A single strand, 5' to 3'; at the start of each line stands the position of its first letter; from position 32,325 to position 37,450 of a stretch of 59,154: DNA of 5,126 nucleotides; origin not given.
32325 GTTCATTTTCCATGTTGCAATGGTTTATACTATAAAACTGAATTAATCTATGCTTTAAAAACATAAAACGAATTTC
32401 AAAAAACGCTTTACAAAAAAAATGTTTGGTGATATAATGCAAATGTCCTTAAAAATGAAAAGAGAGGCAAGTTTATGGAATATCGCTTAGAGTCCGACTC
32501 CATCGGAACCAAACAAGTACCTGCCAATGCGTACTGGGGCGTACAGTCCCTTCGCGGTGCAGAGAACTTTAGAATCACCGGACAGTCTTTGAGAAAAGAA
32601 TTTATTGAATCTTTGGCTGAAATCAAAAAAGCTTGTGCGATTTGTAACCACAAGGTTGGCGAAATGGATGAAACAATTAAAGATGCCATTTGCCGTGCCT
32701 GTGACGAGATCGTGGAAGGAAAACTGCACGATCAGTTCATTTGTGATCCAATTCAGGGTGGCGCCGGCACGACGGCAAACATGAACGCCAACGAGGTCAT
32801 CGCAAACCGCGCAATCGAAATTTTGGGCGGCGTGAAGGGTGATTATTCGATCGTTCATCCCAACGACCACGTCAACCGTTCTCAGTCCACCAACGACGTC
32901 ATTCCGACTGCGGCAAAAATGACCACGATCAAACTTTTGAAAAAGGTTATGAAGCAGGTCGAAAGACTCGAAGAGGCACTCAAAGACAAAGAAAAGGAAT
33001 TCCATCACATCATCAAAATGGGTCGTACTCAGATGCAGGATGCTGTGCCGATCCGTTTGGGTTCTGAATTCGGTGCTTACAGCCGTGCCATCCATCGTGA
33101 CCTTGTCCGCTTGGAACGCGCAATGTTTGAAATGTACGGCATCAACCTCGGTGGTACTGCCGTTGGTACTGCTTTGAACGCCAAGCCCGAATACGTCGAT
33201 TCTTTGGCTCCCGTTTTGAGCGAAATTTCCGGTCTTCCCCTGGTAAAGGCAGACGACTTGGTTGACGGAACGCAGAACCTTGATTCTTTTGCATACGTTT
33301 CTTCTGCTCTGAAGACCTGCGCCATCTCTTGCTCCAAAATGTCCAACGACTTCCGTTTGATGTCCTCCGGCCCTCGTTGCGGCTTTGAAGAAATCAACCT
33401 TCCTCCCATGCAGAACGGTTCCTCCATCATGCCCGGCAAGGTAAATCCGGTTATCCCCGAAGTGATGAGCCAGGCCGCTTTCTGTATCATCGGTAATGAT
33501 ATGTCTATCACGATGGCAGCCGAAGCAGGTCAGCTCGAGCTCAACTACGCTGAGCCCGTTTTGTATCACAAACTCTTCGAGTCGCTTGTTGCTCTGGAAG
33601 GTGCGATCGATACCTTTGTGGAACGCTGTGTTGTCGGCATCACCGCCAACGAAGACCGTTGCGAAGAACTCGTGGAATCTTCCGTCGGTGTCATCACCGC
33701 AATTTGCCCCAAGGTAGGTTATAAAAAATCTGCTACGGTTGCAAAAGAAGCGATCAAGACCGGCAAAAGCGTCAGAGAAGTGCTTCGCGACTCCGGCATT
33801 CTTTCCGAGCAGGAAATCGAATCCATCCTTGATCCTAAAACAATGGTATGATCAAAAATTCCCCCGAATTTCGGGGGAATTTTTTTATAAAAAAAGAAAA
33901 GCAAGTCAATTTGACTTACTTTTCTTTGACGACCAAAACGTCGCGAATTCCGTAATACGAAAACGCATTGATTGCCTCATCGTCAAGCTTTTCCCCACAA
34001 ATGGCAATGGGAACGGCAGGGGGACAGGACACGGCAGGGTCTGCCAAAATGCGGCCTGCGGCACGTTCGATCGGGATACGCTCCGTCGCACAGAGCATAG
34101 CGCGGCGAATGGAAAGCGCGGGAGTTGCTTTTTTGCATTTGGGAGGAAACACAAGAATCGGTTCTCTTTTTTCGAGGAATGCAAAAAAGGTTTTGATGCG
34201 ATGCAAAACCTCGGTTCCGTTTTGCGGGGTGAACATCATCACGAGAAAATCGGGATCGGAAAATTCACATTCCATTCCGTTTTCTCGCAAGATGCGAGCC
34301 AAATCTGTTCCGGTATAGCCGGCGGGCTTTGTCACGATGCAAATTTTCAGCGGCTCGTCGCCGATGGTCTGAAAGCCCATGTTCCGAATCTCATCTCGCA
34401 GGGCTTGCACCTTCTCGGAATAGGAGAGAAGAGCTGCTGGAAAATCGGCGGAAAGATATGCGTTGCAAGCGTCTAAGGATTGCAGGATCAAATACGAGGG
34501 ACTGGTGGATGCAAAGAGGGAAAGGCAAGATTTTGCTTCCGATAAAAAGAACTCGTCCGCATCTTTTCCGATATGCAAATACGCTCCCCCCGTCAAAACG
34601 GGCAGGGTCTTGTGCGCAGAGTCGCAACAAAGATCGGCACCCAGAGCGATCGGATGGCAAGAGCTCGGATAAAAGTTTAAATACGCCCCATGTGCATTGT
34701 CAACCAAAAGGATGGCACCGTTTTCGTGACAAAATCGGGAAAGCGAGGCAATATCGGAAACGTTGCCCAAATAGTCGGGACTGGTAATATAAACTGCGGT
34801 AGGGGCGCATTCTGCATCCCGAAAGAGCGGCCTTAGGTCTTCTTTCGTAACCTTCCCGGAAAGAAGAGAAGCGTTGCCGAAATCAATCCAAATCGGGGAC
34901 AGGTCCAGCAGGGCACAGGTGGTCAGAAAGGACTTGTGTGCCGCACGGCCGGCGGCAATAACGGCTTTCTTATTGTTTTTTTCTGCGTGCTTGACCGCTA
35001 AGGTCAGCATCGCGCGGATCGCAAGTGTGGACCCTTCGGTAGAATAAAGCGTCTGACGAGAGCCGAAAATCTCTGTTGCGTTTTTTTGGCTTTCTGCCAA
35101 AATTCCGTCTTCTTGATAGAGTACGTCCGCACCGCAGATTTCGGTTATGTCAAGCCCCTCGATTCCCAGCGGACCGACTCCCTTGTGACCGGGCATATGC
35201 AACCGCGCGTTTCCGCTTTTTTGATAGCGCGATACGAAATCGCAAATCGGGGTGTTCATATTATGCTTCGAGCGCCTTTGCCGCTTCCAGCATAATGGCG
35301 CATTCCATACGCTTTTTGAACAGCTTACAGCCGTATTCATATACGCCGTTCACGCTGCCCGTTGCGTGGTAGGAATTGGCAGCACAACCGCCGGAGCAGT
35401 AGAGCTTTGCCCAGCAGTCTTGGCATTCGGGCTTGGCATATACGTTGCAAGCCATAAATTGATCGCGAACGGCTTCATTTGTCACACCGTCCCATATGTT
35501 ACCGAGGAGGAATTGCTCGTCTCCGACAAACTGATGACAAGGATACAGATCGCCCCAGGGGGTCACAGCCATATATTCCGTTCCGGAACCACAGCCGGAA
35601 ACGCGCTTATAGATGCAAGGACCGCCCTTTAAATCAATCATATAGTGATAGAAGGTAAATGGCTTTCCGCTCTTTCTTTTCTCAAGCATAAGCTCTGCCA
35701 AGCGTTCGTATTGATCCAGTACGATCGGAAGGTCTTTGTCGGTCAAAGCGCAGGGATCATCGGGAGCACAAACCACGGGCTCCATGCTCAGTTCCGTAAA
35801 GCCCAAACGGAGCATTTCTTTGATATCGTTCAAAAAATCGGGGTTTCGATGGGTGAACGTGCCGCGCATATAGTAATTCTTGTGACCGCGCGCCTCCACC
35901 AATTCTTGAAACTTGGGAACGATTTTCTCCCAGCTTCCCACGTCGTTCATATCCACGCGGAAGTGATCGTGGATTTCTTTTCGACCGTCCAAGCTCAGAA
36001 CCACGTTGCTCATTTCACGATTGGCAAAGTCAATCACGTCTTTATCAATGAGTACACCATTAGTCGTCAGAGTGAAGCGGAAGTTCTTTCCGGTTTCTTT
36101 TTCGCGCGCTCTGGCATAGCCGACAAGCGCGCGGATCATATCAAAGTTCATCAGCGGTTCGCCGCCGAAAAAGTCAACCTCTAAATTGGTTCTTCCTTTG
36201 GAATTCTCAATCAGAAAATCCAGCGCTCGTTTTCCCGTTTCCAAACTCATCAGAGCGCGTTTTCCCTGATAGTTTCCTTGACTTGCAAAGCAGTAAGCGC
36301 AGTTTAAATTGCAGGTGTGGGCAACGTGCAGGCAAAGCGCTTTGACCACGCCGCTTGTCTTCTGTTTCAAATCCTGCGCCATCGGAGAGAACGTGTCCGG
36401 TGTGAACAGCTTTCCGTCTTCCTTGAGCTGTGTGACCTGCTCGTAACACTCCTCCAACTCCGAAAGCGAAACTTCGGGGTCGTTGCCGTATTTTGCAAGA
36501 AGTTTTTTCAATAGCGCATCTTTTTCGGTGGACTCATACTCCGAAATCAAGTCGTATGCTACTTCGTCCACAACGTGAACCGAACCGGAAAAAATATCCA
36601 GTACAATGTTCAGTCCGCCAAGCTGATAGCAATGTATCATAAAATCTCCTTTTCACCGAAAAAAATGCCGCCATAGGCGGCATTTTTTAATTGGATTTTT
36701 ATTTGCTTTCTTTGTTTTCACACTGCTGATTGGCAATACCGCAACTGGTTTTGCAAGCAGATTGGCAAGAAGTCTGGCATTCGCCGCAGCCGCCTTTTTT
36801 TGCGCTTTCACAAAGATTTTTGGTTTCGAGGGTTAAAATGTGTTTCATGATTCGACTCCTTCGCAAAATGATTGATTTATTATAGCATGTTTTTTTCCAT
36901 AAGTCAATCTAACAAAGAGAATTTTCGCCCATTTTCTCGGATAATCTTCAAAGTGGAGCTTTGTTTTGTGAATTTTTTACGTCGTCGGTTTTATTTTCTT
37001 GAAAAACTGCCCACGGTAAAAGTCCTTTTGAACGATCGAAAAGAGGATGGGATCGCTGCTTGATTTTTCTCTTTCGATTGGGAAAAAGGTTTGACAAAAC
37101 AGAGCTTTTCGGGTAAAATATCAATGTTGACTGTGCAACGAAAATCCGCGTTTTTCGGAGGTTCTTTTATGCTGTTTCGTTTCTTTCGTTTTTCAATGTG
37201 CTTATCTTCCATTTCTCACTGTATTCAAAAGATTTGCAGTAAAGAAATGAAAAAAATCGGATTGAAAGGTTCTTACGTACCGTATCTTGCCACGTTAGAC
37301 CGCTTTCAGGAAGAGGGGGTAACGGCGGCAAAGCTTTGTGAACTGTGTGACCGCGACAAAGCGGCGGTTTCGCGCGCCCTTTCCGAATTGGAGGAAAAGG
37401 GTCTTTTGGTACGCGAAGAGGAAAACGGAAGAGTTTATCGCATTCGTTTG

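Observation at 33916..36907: Hidden SCIFF ranthipeptide locus: 49-aa precursor missed by the ORF track, internal attenuator, and a PLP decarboxylase coupled to the maturase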

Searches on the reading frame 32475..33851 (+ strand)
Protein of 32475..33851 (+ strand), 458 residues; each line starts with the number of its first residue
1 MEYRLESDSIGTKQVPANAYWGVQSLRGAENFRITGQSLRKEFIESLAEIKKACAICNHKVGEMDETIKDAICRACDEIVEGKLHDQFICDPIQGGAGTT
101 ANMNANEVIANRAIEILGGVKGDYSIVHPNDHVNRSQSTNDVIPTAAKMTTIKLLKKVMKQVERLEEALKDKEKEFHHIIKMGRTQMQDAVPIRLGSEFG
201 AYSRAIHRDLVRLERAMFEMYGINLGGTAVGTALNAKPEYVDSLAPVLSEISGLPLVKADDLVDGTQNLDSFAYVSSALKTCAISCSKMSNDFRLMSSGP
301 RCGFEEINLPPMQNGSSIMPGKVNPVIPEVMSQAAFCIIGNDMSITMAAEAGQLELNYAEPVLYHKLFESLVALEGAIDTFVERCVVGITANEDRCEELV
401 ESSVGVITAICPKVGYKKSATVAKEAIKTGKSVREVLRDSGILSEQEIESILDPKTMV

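Call 3: search_protein_families(library=ncbifam, proteins=[window:32475-33851:+], max_evalue=0.01)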
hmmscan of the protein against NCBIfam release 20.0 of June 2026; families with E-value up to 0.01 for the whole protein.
window:32475-33851:+ (458 aa): 18 families
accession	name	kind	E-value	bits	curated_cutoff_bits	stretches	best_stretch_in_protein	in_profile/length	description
NF008909.0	PRK12273.1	subfamily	2.5e-201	669.6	510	1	1-457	3-461/474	aspartate ammonia-lyase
TIGR00839.1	aspA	equivalog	6.5e-189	628.7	681.2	1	4-457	1-456/468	aspartate ammonia-lyase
NF011092.0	PRK14515.1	subfamily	2.1e-178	594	876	1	3-457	11-465/479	aspartate ammonia-lyase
TIGR00979.1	fumC_II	equivalog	5.5e-140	467.1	664.75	1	3-458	1-457/458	class II fumarate hydratase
NF009089.0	PRK12425.1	equivalog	6e-114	381.4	840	1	4-458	3-458/464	class II fumarate hydratase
TIGR00838.1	argH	equivalog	4.1e-20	72.2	279.5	1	133-413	101-371/455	argininosuccinate lyase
TIGR00928.1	purB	equivalog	1.4e-19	70.2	326.2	1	138-407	96-358/436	adenylosuccinate lyase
TIGR02426.1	protocat_pcaB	equivalog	3.7e-19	68.8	355.75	1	130-337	90-287/338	3-carboxy-cis,cis-muconate cycloisomerase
NF006554.0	PRK09053.1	equivalog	4.5e-17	62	595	1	137-456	107-432/453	3-carboxy-cis,cis-muconate cycloisomerase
NF004631.0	PRK05975.1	equivalog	4.6e-14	52.2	371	1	131-331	100-288/352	3-carboxy-cis,cis-muconate cycloisomerase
NF002563.0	PRK02186.1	subfamily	2.9e-12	45.7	625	1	133-435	510-803/890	argininosuccinate lyase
NF008964.0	PRK12308.1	equivalog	4.7e-12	45.1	657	1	136-401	106-361/624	argininosuccinate lyase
NF052556.1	NtrsucLyaStm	equivalog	1.3e-11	44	650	1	131-455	110-450/466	nitrosuccinate lyase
NF006500.1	PRK08937.2-4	subfamily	2.1e-08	33.4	626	1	135-457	103-431/448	adenylosuccinate lyase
NF052536.2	CoM_syn_XcbD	exception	1.1e-07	31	600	1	140-332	108-293/443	3-sulfopropionylcysteine synthase XcbD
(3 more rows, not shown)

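Call 4: search_protein_families(library=pfam, proteins=[window:32475-33851:+], max_evalue=0.01)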
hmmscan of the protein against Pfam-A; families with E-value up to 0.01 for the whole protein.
window:32475-33851:+ (458 aa): 2 families
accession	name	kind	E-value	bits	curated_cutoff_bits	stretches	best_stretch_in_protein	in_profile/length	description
PF00206.25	Lyase_1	-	2.2e-90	303.7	27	1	11-340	1-312/312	Lyase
PF10415.14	FumaraseC_C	-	2.7e-18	66.6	32.5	1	407-458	2-53/54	Fumarase C C-terminus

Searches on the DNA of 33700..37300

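Call 56: search_rna_families(source=window, start=33700, end=37300, threshold=evalue, max_evalue=1)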
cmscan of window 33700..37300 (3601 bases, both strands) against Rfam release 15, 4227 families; matches with E-value up to 1: 12.
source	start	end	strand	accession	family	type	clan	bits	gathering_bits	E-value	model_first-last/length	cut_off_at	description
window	33847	33923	-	RF02064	STnc370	Gene; sRNA;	-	36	54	0.017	1-71/71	no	Enterobacterial sRNA STnc370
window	33825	33923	+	RF01770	rimP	Cis-reg; leader;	-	34.7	47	0.0043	1-102/102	no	Gammaprotebacteria rimP leader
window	33816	33887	+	RF01859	Phe_leader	Cis-reg; leader;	-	29.3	55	0.047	1-125/125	no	Phenylalanine leader peptide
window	33851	33910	-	RF01859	Phe_leader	Cis-reg; leader;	-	28.7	55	0.066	1-125/125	no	Phenylalanine leader peptide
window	33893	33927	-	RF03623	mir-1252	Gene; miRNA;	-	28.6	70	0.063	1-65/65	no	mir-1252 microRNA precursor family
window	33855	33951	-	RF02901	AaHKsRNA41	Gene; sRNA;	-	28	97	0.0011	1-187/187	no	Aggregatibacter sRNA 41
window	33893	33927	+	RF03623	mir-1252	Gene; miRNA;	-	24.6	70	0.56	1-65/65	no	mir-1252 microRNA precursor family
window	36659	36833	-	RF01408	sraL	Gene; sRNA;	-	22.8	39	0.036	1-142/142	no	sraL Hfq binding RNA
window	36659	36725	-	RF00370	sroD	Gene; sRNA;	-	21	50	0.75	1-86/86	no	sroD RNA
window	33852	33929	+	RF00125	IS128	Gene; sRNA;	-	20.4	80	0.47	120-200/209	no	IS128 RNA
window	36661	36758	-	RF01394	isrK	Gene; sRNA;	-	20.2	50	0.28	1-77/77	no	isrK Hfq binding RNA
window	33820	33929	+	RF02637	EF0408_EF0409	Gene; sRNA;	-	19.6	440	0.039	1-412/412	no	Enterococcus sRNA EF0408_EF0409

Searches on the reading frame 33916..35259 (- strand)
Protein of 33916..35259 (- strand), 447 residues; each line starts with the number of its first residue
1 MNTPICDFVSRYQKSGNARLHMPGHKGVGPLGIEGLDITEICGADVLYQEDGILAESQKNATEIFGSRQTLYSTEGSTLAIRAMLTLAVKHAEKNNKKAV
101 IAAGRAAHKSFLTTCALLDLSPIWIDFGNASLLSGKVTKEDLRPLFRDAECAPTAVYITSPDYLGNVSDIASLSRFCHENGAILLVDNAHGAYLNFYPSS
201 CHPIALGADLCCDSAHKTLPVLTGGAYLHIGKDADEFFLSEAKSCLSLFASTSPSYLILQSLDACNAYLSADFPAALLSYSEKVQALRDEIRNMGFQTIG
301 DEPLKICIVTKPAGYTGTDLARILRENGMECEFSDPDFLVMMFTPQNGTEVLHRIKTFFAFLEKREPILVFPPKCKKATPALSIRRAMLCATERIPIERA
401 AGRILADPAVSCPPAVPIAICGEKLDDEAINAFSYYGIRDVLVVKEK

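Call 3: search_protein_families(library=ncbifam, proteins=[window:33916-35259:-], max_evalue=0.01)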
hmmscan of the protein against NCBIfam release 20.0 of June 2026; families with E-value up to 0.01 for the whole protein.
window:33916-35259:- (447 aa): 32 families (the best 25 are shown)
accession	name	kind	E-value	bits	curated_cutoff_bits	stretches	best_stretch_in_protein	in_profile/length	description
NF011928.0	PRK15399.1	subfamily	2.5e-08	32.7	968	1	54-292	197-440/713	lysine decarboxylase LdcC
TIGR03812.1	tyr_de_CO2_Arch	equivalog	3.7e-07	29.3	299.4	1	74-193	86-196/375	tyrosine decarboxylase MfnA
NF011603.0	PRK15029.1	equivalog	4e-07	28.7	1167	0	50-269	204-439/756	arginine decarboxylase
NF003346.0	PRK04366.1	equivalog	2.9e-06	26.2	441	1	62-220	128-279/487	aminomethyl-transferring glycine dehydrogenase subunit GcvPB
NF005758.0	PRK07582.1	equivalog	1.1e-05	24.4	440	1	166-219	152-200/372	cystathionine gamma-lyase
NF006003.0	PRK08133.1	equivalog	1.9e-05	23.5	522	1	157-219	156-214/396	O-succinylhomoserine sulfhydrylase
TIGR01325.1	O_suc_HS_sulf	equivalog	4.5e-05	22.2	510.05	1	149-219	136-202/380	O-succinylhomoserine sulfhydrylase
TIGR01329.1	cysta_beta_ly_E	equivalog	8.3e-05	21.4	487.5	1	154-219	135-198/383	cystathionine beta-lyase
TIGR02080.1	O_succ_thio_ly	equivalog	8.9e-05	21.4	504.55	1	150-220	134-200/382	cystathionine gamma-synthase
NF005961.0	PRK08045.1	equivalog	0.00011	20.9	690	1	150-220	135-201/386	cystathionine gamma-synthase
NF006097.0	PRK08249.1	equivalog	0.00017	20.1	600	1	156-219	155-214/402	cystathionine gamma-synthase family protein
NF005047.0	PRK06460.1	equivalog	0.00026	20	501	1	165-219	144-193/376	hypothetical protein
NF004757.0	PRK06084.1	equivalog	0.00032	19.7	790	1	163-260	155-246/425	bifunctional O-acetylhomoserine aminocarboxypropyltransferase/cysteine synthase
NF000586.1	PRK00011.1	subfamily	0.00039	19.3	335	1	167-229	170-231/404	serine hydroxymethyltransferase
TIGR01326.1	OAH_OAS_sulfhy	subfamily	0.0005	18.9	495.1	1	158-256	151-239/418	O-acetylhomoserine aminocarboxypropyltransferase/cysteine synthase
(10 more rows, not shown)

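Call 4: search_protein_families(library=pfam, proteins=[window:33916-35259:-], max_evalue=0.01)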
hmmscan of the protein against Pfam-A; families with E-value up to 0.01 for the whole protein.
window:33916-35259:- (447 aa): 4 families
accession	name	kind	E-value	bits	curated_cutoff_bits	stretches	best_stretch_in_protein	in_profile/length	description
PF01276.26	OKR_DC_1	-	9.1e-30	104.2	27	1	37-278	50-300/417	Orn/Lys/Arg decarboxylase, major domain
PF03711.20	OKR_DC_1_C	-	1.2e-06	29.3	24.2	1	378-435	49-106/132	Orn/Lys/Arg decarboxylase, C-terminal domain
PF01053.26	Cys_Met_Meta_PP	-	2.2e-05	23.6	27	1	154-217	139-198/381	Cys/Met metabolism PLP-dependent enzyme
PF00266.25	Aminotran_5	-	0.00058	19.4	21.5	1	70-219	63-203/371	Aminotransferase class-V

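Call 10: search_solved_structures(query=window:33916-35259:-, max_evalue=0.001)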
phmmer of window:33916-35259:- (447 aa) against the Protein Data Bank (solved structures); distinct sequences matched with E-value up to 0.001: 11.
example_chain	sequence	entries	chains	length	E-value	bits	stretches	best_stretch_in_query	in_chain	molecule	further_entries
2x3l_A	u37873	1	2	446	2.2e-29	105.5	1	3-436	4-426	ORN/LYS/ARG DECARBOXYLASE FAMILY PROTEIN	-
5fkz_E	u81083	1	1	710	2.7e-07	32.7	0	48-293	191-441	LYSINE DECARBOXYLASE, CONSTITUTIVE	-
5xx1_A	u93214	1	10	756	1.1e-06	30.7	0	47-270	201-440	Arginine decarboxylase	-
6q6i_A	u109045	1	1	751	6.5e-06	28.2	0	47-277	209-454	Biodegradative arginine decarboxylase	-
7p9b_A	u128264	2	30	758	1.1e-05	27.4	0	378-430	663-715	Biodegradative arginine decarboxylase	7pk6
2vyc_A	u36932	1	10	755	1.9e-05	26.6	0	379-435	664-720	BIODEGRADATIVE ARGININE DECARBOXYLASE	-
5fkx_A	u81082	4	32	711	0.0004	22.3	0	378-429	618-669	LYSINE DECARBOXYLASE, INDUCIBLE | Inducible lysine decarboxylase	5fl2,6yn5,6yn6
3n75_A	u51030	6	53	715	0.00041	22.3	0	378-429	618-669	Lysine decarboxylase, inducible | Inducible lysine decarboxylase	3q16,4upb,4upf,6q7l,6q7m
6y3x_A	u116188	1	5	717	0.0007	21.5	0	57-271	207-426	Lysine decarboxylase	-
9e0m_A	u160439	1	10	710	0.00083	21.2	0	212-297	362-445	Lysine decarboxylase, inducible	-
9e0o_A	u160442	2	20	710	0.00083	21.2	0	212-297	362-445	Lysine decarboxylase, inducible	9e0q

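Call 50: find_related_loci(query=window:33916-35259:-, collection=genome_contigs, flank=3000)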
Query window:33916-35259:- (447 aa) in genome_contigs; peptide patterns used: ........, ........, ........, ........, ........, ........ (x = any residue, [..] = any of these).
599 stretches matched a pattern (row limit reached: there are more); 388 encode a relative of the query (tblastn E <= 1e-3); the best 80 are kept; 80 distinct loci.
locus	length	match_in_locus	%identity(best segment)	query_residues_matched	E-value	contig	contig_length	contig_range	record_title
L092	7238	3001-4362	55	1-446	2e-161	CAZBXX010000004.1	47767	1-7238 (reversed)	MAG TPA_asm: uncultured Oscillospiraceae bacterium isolate SRP278969_co1_214 genome assembly, contig: NODE_524_length_47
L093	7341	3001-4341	56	1-447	3e-160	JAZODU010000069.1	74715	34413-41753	MAG: Eubacteriales bacterium isolate T1900044751_TS20190417.MAGScoT_cleanbin_000017 SGB_2214_k141_3153715, whole genome 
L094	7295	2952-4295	53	1-447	5e-159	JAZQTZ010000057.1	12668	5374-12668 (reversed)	MAG: Acutalibacteraceae bacterium isolate T1900045184_TC20190180.MAGScoT_cleanbin_000036 SGB_5257_k141_3880938, whole ge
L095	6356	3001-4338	53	1-445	1e-157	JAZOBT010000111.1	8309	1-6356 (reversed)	MAG: Acutalibacteraceae bacterium isolate T1900044757_TS20190223.MAGScoT_cleanbin_000072 SGB_2314_k141_2599705, whole ge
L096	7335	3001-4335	53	1-444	2e-156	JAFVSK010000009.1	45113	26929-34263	MAG: Clostridia bacterium isolate RGIG5352 Sheep_Colon-3__c461, whole genome shotgun sequence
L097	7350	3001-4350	53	1-447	3e-155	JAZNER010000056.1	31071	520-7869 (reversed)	MAG: Eubacteriales bacterium isolate T1900044719_TS20190185.MAGScoT_cleanbin_000016 SGB_1897_k141_1930626, whole genome 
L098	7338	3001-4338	55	1-446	1e-154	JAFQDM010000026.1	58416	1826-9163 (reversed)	MAG: Ruminococcus sp. isolate RGIG1720 Goat_Cecum-2__c582863, whole genome shotgun sequence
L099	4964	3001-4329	52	1-445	4e-155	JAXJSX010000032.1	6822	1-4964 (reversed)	MAG: Acutalibacteraceae bacterium isolate DOME_MAG_4107 4107_C0305_k141_93773, whole genome shotgun sequence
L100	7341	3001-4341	53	1-447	4e-154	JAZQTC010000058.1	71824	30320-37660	MAG: Acutalibacteraceae bacterium isolate T1900045194_TC20190190.MAGScoT_cleanbin_000014 SGB_5305_k141_1036379, whole ge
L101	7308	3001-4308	53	1-445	7e-154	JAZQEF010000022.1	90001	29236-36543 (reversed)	MAG: Feifaniaceae bacterium isolate T1900044635_TS20190101.MAGScoT_cleanbin_000010 SGB_1128_k141_1068206, whole genome s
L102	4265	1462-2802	56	1-447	7e-158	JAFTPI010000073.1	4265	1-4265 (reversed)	MAG: Clostridia bacterium isolate RGIG4027 Roe_deer_Cecum-5__c159462, whole genome shotgun sequence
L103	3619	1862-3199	52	1-445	1e-159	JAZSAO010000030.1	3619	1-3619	MAG: Faecousia sp. isolate T1900044934_TS20190400.MAGScoT_cleanbin_000042 SGB_3436_k141_3349388, whole genome shotgun se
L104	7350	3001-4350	53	1-446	8e-154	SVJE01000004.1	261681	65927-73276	MAG: Oscillospiraceae bacterium isolate SIG427 NODE_467_length_261681_cov_7.314058, whole genome shotgun sequence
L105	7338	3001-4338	53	1-445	4e-153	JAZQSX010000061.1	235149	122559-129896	MAG: Acutalibacteraceae bacterium isolate T1900045195_TC20190191.MAGScoT_cleanbin_000002 SGB_5313_k141_2617212, whole ge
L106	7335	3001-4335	54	1-444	9e-153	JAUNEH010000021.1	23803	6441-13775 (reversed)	MAG: Ruminococcus sp. isolate S24M_St_4 NODE_398_length_23803_cov_6.745284, whole genome shotgun sequence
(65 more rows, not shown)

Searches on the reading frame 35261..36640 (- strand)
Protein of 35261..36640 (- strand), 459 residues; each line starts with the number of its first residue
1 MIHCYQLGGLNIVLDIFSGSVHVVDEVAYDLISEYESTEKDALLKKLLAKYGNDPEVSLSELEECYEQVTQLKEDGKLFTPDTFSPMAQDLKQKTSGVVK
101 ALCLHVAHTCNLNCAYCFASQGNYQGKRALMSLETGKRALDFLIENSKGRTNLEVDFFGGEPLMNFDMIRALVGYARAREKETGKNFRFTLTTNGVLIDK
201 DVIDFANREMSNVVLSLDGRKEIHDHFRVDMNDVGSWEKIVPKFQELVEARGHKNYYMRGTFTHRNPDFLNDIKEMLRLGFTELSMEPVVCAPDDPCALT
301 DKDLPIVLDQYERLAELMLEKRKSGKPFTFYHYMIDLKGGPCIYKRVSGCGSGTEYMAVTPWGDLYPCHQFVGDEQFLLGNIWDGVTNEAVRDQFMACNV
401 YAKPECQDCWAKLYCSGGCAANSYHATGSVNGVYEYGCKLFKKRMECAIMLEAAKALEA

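Call 3: search_protein_families(library=ncbifam, proteins=[window:35261-36640:-], max_evalue=0.01)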
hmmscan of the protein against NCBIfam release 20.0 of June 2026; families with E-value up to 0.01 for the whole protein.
window:35261-36640:- (459 aa): 75 families (the best 25 are shown)
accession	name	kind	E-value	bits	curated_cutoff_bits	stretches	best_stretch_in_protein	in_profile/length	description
TIGR03974.1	rSAM_six_Cys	equivalog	1.2e-222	739.7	425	1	2-453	1-450/451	thioether cross-link-forming SCIFF peptide maturase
NF040492.1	not_ScfB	exception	1.1e-165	551.9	855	1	2-453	4-449/450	ScfB-related radical SAM/SPASM orphan maturase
NF047865.1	rSAM_PapB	equivalog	1.5e-82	277.5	340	1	99-431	2-328/330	PapB family radical SAM/SPASM ranthipeptide maturase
TIGR04064.1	rSAM_nif11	equivalog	1.3e-75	254.9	518.7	1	44-450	30-431/459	nif11-like peptide radical SAM maturase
TIGR03906.1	quino_hemo_SAM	equivalog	1.5e-74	251.4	453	1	3-448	4-443/467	quinohemoprotein amine dehydrogenase maturation protein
TIGR04068.1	rSAM_ocin_clost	equivalog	5e-51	174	500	2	15-248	15-233/462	Cys-rich peptide radical SAM maturase CcpM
TIGR03978.1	rSAM_paired_1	equivalog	3.1e-39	135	370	1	87-432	67-429/466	His-Xaa-Ser system radical SAM maturase HxsB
TIGR04280.1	geopep_mat_rSAM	hypoth_equivalog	1e-33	117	400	2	104-249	88-232/428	geopeptide radical SAM maturase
NF035951.1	rSAM_RumMC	equivalog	1.9e-33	115.9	720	1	14-255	29-267/510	RumMC family radical SAM sactipeptide maturase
NF041298.1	rSAM_mat_DynA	equivalog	7.5e-31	107.4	450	1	107-441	8-342/356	dynobactin maturation radical SAM/SPASM protein DynA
TIGR03942.1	sulfatase_rSAM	equivalog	8.2e-31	107.4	349.45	1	106-442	7-347/363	anaerobic sulfatase maturase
NF038107.1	rSAM_NF038107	equivalog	8.8e-31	107.1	600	1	105-432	90-413/444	Cys-every-fifth radical SAM/SPASM peptide maturase CefB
TIGR04115.1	rSAM_Cxxx_rpt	equivalog_domain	1.8e-30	106.6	350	1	100-446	2-354/359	radical SAM peptide maturase, CXXX-repeat target family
NF038170.1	lachnocin_rSAM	equivalog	1.6e-28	99.8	550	1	88-416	64-392/440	lachnocin radical SAM maturase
TIGR04163.1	rSAM_cobopep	equivalog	6.6e-28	97.6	375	1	101-455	65-422/428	peptide-modifying radical SAM enzyme CbpB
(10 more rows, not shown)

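Call 4: search_protein_families(library=pfam, proteins=[window:35261-36640:-], max_evalue=0.01)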
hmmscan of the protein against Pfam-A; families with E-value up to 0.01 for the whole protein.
window:35261-36640:- (459 aa): 3 families
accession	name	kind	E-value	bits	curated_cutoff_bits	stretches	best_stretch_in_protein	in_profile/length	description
PF04055.27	Radical_SAM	-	1.3e-15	58.4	29.5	1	107-253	4-142/166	Radical SAM superfamily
PF13353.11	Fer4_12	-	2.9e-12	47.5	22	1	103-220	8-116/137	4Fe-4S single cluster domain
PF13186.11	SPASM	-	0.00065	20.4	21.5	1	350-410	1-67/67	Iron-sulfur cluster-binding domain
